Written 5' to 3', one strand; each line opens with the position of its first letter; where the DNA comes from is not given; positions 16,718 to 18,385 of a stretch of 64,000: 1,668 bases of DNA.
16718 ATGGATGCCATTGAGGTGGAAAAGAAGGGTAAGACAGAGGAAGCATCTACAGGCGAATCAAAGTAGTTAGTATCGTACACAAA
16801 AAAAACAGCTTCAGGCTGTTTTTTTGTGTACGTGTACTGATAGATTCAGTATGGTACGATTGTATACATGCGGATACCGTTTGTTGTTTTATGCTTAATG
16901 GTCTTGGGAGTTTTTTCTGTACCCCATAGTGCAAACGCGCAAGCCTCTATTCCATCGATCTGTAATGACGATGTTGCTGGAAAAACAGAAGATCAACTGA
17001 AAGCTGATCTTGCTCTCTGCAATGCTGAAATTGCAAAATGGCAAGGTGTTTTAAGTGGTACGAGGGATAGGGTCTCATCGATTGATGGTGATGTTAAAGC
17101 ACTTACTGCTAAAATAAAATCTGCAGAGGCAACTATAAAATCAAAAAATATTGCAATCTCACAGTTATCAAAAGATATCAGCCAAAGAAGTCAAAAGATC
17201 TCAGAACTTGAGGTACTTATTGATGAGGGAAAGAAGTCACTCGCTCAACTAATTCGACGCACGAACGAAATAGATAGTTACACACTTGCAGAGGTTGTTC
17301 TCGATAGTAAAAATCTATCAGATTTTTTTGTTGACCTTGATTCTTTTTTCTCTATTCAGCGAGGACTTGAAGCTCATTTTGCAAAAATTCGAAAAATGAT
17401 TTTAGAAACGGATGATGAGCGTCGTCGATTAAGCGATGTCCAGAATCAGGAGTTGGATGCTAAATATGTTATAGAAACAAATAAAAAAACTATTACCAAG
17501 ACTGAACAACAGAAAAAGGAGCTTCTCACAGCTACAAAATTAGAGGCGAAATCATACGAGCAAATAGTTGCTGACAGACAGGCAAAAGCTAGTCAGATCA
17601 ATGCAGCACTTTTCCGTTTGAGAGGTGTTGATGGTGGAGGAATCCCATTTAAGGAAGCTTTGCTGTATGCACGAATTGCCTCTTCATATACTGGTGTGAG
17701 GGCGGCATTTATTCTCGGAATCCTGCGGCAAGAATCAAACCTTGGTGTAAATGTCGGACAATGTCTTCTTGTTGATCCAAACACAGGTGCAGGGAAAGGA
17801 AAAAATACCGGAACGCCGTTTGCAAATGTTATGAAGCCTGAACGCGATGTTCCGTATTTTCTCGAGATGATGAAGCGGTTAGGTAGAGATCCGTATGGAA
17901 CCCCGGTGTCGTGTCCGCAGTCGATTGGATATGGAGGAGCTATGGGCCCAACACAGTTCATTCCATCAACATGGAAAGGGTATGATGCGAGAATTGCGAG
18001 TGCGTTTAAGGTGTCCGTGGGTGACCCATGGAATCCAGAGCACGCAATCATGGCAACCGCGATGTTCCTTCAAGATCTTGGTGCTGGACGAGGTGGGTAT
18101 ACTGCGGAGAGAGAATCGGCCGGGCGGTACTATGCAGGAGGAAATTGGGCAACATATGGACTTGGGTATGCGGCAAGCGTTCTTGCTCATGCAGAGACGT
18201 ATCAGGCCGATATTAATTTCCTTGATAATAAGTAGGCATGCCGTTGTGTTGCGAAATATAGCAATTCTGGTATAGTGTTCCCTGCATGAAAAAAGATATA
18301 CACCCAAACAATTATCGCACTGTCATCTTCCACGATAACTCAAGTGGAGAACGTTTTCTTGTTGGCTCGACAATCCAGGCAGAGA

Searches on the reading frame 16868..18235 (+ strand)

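Call 105: search_protein_families(library=pfam, proteins=[window:16868-18235:+], max_evalue=0.00001)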
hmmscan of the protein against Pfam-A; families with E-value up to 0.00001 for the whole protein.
window:16868-18235:+ (455 aa): 1 family
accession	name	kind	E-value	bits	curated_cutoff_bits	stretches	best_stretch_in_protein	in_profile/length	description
PF13406.11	SLT_2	-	2.9e-07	30.4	24.3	1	265-408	75-203/292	Transglycosylase SLT domain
